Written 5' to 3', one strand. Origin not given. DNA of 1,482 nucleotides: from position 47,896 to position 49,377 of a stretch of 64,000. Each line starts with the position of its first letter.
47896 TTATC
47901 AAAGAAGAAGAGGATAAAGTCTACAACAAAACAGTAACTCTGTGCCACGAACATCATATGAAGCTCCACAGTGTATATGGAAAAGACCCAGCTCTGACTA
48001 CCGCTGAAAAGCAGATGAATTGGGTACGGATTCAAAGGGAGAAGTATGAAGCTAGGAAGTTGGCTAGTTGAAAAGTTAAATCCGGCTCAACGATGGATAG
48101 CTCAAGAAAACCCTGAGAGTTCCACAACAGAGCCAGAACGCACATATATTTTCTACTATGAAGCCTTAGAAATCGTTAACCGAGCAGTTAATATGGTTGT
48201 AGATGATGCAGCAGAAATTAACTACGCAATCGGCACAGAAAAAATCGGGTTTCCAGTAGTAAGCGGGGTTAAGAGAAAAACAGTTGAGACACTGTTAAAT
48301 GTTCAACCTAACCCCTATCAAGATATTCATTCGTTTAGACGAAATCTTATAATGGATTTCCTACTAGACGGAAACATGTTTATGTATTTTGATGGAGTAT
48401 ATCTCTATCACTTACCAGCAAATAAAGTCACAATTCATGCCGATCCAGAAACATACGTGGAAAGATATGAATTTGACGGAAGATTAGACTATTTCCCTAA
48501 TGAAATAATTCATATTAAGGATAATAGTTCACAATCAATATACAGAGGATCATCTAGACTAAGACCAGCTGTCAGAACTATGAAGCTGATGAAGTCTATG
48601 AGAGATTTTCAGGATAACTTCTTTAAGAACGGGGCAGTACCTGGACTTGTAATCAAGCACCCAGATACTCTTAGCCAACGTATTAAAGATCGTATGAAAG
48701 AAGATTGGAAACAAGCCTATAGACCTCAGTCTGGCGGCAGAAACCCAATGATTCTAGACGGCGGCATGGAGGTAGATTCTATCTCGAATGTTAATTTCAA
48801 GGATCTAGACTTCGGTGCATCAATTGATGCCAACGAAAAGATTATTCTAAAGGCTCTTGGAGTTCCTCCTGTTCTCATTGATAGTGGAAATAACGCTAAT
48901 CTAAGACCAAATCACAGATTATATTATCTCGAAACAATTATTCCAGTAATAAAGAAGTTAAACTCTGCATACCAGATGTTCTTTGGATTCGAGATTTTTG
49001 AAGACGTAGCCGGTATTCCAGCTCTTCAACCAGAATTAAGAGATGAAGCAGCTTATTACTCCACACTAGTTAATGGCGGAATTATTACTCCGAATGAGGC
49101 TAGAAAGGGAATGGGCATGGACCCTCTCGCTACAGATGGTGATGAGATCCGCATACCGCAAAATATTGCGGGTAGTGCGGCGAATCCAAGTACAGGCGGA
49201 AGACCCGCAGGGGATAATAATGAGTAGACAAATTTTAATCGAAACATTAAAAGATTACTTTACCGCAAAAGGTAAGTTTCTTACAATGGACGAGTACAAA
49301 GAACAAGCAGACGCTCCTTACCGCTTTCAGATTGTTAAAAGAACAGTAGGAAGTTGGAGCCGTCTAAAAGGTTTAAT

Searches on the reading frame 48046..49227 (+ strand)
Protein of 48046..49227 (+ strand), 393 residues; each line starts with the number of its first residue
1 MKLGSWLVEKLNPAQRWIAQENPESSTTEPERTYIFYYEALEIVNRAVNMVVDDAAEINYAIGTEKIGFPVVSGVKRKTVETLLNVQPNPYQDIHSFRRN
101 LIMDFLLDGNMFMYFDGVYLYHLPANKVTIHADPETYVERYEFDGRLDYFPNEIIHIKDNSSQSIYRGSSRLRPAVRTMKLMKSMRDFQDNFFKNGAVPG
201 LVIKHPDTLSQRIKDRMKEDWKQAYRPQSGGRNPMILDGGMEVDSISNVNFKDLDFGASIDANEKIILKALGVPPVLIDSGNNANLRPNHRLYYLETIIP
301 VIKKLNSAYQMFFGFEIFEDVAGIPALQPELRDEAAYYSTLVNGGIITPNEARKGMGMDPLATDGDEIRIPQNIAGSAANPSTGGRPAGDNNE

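Call 42: search_protein_families(library=pfam, alignment_id=A3, max_evalue=0.001)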
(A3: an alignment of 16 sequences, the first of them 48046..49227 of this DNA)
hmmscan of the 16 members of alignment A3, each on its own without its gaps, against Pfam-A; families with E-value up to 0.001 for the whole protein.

A. member 1, window:48046-49227:+ (393 aa): 1 family
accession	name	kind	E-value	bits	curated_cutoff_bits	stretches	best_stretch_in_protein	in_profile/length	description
PF04860.17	Phage_portal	-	1.8e-55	188.8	39.1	1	44-355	3-319/321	Phage portal protein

B. families by the number of members that match (of 16 scanned): 16 families
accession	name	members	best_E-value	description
PF04860.17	Phage_portal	1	1.8e-55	Phage portal protein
PF23779.1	Baseplate_Tube_p140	1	1.6e-28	Bacteriophage Baseplate Tube Protein Family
PF23818.1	Phage_tail_terminator_7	1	8.2e-24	Bacteriophage Tail Tube Terminator Protein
PF24163.2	HCP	1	6.3e-20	Head completion protein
PF13599.13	Pentapeptide_4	1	6.9e-14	Pentapeptide repeat region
PF00805.28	Pentapeptide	1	8.9e-12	Pentapeptide repeats (8 copies)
PF25109.1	HAD_PNKP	1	3e-09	Polynucleotide kinase PNKP phosphatase domain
PF24625.1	DUF7626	1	1e-05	Domain of unknown function (DUF7626)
PF13472.12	Lipase_GDSL_2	1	1.6e-05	GDSL-like Lipase/Acylhydrolase family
PF18906.5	Phage_tube_2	1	3.1e-05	Phage tail tube protein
PF25692.1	Phage_depo_C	1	5.1e-05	Phage depolymerase C-terminal beta sandwich domain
PF13936.12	HTH_38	1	0.00018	Helix-turn-helix domain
PF05135.19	Phage_connect_1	1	0.00024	Phage gp6-like head-tail connector protein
PF00702.32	Hydrolase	1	0.00042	haloacid dehalogenase-like hydrolase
PF23894.2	LD_SV2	1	0.00046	SV2A/B/C luminal domain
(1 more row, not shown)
